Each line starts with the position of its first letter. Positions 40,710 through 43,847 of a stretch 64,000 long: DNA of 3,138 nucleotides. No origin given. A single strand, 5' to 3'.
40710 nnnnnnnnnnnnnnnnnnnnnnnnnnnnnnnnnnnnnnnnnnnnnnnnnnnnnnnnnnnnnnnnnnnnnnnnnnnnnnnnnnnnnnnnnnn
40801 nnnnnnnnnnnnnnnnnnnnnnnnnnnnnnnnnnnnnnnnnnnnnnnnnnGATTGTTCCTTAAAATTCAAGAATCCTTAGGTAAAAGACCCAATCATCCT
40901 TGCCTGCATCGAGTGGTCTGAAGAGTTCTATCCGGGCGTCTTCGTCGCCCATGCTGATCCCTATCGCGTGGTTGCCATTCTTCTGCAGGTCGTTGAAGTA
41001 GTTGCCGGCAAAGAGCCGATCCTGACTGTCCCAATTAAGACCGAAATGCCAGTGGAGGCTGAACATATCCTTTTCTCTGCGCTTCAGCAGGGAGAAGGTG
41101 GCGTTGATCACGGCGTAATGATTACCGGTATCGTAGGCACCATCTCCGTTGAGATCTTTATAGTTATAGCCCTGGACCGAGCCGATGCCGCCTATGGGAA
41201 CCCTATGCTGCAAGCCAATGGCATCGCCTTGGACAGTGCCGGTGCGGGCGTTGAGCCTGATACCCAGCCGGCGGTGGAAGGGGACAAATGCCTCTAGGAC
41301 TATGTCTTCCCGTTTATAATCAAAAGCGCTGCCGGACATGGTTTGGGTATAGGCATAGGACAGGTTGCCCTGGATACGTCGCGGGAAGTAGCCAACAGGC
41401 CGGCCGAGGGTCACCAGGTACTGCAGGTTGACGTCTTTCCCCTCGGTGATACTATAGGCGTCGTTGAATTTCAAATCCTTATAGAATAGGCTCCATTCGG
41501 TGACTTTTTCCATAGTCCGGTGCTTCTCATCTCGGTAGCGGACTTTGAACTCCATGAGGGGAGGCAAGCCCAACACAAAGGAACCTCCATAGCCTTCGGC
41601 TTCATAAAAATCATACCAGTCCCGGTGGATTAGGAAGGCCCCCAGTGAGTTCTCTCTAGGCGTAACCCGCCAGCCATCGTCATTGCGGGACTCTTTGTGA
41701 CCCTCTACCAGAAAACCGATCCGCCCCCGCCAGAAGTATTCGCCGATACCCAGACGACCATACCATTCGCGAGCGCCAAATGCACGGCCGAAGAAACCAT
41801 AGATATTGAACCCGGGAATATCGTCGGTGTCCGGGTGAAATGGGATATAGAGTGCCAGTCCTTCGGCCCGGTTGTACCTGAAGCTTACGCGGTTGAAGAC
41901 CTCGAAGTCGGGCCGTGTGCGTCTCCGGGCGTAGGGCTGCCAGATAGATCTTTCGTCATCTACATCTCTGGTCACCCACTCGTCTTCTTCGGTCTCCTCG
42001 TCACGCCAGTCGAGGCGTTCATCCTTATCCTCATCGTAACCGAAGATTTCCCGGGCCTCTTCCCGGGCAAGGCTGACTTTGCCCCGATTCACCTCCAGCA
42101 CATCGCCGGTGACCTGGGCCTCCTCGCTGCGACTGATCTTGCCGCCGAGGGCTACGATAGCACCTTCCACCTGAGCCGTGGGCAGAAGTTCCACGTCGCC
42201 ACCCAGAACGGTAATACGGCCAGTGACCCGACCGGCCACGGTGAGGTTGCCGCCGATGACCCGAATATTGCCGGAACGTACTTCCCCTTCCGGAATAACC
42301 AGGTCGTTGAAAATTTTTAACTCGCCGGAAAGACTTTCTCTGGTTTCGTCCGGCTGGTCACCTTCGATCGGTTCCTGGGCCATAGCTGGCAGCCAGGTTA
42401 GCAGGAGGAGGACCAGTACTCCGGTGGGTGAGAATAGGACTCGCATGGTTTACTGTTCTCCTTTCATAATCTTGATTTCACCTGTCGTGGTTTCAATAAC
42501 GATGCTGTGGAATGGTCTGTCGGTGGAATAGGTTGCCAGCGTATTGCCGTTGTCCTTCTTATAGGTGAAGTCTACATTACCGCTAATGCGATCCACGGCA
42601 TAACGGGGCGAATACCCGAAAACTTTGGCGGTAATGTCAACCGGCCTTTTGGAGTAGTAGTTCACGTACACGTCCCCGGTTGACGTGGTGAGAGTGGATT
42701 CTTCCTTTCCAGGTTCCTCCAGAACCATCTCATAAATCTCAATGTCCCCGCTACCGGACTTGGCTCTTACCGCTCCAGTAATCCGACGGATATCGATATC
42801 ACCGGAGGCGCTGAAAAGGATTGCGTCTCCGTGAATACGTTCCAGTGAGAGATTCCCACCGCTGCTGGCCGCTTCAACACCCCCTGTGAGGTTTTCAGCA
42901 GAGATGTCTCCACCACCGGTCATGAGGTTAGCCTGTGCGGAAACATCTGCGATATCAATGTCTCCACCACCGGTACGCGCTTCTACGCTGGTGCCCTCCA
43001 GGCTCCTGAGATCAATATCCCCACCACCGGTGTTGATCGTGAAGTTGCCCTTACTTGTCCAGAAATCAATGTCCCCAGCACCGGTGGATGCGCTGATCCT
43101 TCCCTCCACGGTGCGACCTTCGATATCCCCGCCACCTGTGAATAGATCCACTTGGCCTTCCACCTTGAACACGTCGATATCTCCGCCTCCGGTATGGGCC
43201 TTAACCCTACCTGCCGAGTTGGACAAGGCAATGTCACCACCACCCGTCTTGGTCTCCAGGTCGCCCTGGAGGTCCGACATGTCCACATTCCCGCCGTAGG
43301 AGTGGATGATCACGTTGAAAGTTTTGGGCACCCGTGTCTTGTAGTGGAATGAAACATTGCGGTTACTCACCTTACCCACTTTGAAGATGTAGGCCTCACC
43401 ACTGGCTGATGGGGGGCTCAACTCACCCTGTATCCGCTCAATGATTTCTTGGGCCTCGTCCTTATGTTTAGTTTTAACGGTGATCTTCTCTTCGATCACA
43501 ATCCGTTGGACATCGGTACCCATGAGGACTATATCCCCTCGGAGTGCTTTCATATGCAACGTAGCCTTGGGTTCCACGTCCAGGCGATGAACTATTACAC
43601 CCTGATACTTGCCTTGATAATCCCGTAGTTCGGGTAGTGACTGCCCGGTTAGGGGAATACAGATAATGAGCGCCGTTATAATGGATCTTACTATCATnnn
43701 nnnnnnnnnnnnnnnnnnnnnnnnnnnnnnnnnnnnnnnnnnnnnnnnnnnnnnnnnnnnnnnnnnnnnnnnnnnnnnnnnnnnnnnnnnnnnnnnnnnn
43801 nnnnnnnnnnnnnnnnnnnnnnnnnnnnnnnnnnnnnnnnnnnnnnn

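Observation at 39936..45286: Compact five-gene ECF-sigma operon combining a HEAT-repeat membrane protein, two toastrack-like repeat proteins and a beta-helix/Omp85-like fusion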

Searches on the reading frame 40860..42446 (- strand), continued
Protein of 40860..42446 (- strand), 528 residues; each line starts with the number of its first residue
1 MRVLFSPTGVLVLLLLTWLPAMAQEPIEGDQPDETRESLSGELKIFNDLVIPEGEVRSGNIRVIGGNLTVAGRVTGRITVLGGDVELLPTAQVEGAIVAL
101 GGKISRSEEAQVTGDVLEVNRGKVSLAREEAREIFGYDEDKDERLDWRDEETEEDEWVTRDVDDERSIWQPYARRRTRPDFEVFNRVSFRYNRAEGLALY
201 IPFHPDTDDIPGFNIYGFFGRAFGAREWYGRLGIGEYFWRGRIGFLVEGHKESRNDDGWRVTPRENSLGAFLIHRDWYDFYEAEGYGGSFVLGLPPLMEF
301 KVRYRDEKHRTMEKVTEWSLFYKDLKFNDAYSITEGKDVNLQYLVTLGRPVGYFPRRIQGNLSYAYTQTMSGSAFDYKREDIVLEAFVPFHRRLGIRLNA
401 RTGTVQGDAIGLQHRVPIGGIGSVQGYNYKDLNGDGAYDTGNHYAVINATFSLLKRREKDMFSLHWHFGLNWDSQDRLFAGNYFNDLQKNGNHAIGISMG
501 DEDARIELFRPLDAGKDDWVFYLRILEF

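Call 60: list_cluster_members(proteins=[P0118, P0119, P0128, P0141, P0143, P0155, P0163, P0174, P0188, P0161])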
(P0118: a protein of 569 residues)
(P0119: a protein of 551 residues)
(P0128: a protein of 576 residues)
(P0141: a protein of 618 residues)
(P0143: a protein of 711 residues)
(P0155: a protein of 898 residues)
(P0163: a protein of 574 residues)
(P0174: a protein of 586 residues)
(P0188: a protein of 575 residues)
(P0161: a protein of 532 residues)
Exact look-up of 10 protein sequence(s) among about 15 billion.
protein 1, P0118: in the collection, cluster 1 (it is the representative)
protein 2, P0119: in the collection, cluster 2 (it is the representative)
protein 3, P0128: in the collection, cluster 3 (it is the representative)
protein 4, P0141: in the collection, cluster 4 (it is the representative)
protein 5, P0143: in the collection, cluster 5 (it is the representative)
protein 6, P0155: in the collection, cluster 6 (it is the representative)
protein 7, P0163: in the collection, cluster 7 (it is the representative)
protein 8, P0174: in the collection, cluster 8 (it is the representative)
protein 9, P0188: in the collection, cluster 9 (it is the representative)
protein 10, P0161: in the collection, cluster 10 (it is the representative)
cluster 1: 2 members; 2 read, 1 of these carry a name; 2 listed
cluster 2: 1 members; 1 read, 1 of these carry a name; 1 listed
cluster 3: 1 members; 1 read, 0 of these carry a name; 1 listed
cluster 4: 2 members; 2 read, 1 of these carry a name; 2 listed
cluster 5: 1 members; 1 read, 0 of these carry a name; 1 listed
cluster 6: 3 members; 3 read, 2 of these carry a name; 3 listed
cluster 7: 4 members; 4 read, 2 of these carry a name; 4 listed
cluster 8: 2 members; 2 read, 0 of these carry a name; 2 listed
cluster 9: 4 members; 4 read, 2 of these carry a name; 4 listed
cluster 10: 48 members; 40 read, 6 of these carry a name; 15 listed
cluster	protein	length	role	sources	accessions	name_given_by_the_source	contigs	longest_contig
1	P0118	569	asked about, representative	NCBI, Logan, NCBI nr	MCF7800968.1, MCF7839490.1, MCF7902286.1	MAG: hypothetical protein K9N34_03005 [Candidatus Marinimicrobia bacterium] | hypothetical protein [Candidatus Neomarinimicrobiota bacterium]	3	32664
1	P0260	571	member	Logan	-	-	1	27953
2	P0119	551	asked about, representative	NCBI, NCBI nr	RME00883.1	MAG: hypothetical protein D6814_02655 [Calditrichaeota bacterium] | MAG: hypothetical protein D6814_02655 [Calditrichota bacterium]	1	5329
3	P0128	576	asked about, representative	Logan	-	-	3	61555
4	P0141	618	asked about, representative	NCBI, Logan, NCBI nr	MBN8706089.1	MAG: BamA/TamA family outer membrane protein [Bacteroidetes bacterium] | BamA/TamA family outer membrane protein [Bacteroidota bacterium]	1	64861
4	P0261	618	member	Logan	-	-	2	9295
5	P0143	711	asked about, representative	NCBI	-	-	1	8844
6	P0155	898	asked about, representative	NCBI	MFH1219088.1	MAG: BamA/TamA family outer membrane protein [Candidatus Eisenbacteria bacterium]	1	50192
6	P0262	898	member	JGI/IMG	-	cytoskeletal protein CcmA (bactofilin family)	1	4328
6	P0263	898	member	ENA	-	-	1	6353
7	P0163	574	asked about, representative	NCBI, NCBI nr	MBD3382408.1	MAG: BamA/TamA family outer membrane protein [candidate division Zixibacteria bacterium] | BamA/TamA family outer membrane protein [candidate division Zixibacteria bacterium]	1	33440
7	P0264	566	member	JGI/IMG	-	hypothetical protein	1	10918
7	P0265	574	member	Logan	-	-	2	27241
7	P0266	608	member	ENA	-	-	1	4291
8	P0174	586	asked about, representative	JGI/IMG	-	-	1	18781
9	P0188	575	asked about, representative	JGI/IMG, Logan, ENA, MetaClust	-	\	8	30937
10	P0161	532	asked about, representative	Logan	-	-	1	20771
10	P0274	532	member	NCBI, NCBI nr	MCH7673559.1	BamA/TamA family outer membrane protein [candidate division KSB1 bacterium]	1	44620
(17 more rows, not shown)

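Call 61: find_encoding_contigs(protein=P0141, flank=6000, max_places=1)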
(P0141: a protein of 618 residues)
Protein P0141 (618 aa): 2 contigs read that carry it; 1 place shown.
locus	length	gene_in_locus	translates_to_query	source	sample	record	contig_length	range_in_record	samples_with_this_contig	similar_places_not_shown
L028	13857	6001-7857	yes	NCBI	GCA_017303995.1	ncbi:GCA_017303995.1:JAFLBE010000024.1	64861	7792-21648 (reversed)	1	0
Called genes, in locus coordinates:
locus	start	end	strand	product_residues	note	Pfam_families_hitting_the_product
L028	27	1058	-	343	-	PF16819:DUF5074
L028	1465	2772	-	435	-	PF01979:Amidohydro_1 (weak), PF07969:Amidohydro_3 (weak)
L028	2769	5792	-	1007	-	PF01979:Amidohydro_1, PF07969:Amidohydro_3 (weak), PF01979:Amidohydro_1, PF07969:Amidohydro_3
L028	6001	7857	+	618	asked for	PF18939:DUF5686, PF01103:Omp85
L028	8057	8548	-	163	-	PF00936:BMC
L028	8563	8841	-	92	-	PF00936:BMC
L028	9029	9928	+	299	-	PF00072:Response_reg, PF00990:GGDEF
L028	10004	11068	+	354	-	PF00150:Cellulase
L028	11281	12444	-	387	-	PF01264:Chorismate_synt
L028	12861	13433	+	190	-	PF04542:Sigma70_r2, PF08281:Sigma70_r4_2, PF04545:Sigma70_r4 (weak)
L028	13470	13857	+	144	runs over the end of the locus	PF13490:zf-HC2 (weak)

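Call 62: find_encoding_contigs(protein=P0163, flank=6000, max_places=1)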
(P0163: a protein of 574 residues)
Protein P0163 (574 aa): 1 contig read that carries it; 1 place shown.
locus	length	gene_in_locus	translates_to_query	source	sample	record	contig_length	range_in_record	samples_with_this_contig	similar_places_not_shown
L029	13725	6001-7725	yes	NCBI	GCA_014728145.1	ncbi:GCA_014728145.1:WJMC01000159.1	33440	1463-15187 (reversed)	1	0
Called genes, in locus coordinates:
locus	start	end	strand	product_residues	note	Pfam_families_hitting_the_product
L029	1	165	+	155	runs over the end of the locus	PF13581:HATPase_c_2, PF02518:HATPase_c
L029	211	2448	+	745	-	PF01590:GAF (faint), PF13185:GAF_2 (weak), PF07228:SpoIIE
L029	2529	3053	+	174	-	PF14803:Zn_ribbon_Nudix, PF00293:NUDIX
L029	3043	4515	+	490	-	PF00672:HAMP, PF02518:HATPase_c, PF13581:HATPase_c_2 (faint)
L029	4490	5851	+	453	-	PF00072:Response_reg, PF00158:Sigma54_activat, PF01078:Mg_chelatase (faint), PF14532:Sigma54_activ_2, PF07728:AAA_5 (weak), PF25601:AAA_lid_14, PF02954:HTH_8 (weak)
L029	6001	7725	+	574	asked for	PF18939:DUF5686 (faint), PF01103:Omp85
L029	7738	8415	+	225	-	PF14334:DUF4390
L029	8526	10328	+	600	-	PF01590:GAF, PF13185:GAF_2, PF13492:GAF_3, PF00512:HisKA, PF02518:HATPase_c, PF14501:HATPase_c_5 (weak)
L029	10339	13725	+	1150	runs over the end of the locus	PF00069:Pkinase, PF07714:PK_Tyr_Ser-Thr, PF13432:TPR_16 (faint), PF13181:TPR_8 (faint), PF13424:TPR_12, PF17874:TPR_MalT (weak), PF00515:TPR_1 (weak), PF13374:TPR_10 (weak), +2 more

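Call 63: find_encoding_contigs(protein=P0274, flank=6000, max_places=1)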
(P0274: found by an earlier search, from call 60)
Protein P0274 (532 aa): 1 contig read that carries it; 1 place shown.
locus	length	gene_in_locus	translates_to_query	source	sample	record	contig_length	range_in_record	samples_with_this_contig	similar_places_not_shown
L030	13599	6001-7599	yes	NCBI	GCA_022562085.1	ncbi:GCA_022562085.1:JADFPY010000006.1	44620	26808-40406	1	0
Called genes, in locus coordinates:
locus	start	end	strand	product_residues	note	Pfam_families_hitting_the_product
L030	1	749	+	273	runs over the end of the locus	PF01048:PNP_UDP_1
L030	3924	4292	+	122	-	PF01258:zf-dskA_traR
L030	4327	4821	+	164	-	PF01252:Peptidase_A8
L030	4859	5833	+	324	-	PF01479:S4, PF00849:PseudoU_synth_2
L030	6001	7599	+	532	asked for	PF18939:DUF5686, PF01103:Omp85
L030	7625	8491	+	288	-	PF09922:LiaF-like_C (weak)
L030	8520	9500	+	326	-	PF13349:DUF4097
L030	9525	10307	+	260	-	PF13349:DUF4097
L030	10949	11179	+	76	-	PF04362:Iron_traffic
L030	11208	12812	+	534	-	PF00171:Aldedh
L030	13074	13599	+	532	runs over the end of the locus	PF00483:NTP_transferase, PF12804:NTP_transf_3, PF01066:CDP-OH_P_transf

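Call 93: search_protein_families(library=pfam, proteins=[L020:4666-5343:+, L020:5324-5875:+, L020:5872-6738:+, P0042, P0043, P0094], max_evalue=0.01)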
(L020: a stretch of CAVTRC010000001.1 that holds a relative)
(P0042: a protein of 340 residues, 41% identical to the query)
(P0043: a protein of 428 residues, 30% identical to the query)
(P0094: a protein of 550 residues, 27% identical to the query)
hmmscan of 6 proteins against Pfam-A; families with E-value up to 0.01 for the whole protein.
L020:4666-5343:+ (225 aa): 3 families
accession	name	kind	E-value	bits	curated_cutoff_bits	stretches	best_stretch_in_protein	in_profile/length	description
PF08281.18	Sigma70_r4_2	-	2.9e-16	59.3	25.7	1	146-198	2-54/54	Sigma-70, region 4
PF04542.20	Sigma70_r2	-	3.2e-15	56.1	24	1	41-106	1-67/71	Sigma-70 region 2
PF04545.22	Sigma70_r4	-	2.1e-12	46.8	24.1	1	151-194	1-44/50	Sigma-70, region 4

L020:5324-5875:+ (183 aa): 1 family
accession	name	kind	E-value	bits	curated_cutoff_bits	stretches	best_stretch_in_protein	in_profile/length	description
PF13490.11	zf-HC2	-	1e-05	25.9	22.2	1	3-37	1-35/35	Putative zinc-finger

L020:5872-6738:+ (288 aa): 0 families

P0042 (340 aa): 1 family
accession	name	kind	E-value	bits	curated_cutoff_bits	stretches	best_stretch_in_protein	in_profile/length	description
PF04519.19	Bactofilin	-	6.5e-08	33.2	27.9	1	31-124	11-96/98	Polymer-forming cytoskeletal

P0043 (428 aa): 1 family
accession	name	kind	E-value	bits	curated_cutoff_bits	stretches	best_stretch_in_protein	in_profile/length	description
PF04519.19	Bactofilin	-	1e-15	58.2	27.9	2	63-163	3-96/98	Polymer-forming cytoskeletal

P0094 (550 aa): 4 families
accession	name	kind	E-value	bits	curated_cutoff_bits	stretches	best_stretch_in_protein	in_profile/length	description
PF07244.20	POTRA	-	3.5e-12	47.3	21.3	1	37-109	1-79/79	Surface antigen variable number repeat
PF18939.6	DUF5686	-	5.5e-05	22.2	39.2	1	202-348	337-484/669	Family of unknown function (DUF5686)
PF08479.16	POTRA_2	-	7.1e-05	23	24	1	38-109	2-76/76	POTRA domain, ShlB-type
PF01103.29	Omp85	-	0.0044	17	24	1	433-529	180-302/325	Omp85 superfamily domain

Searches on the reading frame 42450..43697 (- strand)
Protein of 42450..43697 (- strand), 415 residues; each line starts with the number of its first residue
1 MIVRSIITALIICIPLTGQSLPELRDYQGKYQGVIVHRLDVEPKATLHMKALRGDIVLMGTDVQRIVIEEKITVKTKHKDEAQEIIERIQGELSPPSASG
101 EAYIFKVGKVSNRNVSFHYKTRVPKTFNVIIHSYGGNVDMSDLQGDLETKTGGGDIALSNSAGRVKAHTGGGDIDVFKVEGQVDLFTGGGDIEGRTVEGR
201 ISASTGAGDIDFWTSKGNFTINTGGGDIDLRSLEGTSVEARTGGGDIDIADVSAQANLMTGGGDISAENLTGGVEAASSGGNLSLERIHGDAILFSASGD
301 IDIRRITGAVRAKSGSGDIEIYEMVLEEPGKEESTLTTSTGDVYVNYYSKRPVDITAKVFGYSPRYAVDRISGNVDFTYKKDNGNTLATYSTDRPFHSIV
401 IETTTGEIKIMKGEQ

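Call 3: search_protein_families(library=pfam, proteins=[window:42450-43697:-], max_evalue=0.1)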
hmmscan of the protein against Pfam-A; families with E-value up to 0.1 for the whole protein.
window:42450-43697:- (415 aa): 1 family
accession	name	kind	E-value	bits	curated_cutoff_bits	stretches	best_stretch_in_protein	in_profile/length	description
PF13349.12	DUF4097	-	7.2e-20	71.8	22.9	3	201-341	80-229/247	Toastrack DUF4097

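Call 4: search_protein_families(library=ncbifam, proteins=[window:42450-43697:-], max_evalue=0.1)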
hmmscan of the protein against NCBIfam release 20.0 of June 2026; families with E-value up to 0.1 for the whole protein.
window:42450-43697:- (415 aa): 1 family
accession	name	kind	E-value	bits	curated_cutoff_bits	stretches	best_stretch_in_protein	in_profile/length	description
NF049997.1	LiaG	equivalog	6.4e-10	38.7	285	3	204-341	123-269/286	LiaG family protein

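Call 92: search_solved_structures(query=window:42450-43697:-, max_evalue=1)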
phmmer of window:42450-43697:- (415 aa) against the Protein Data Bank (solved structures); distinct sequences matched with E-value up to 1: 0.
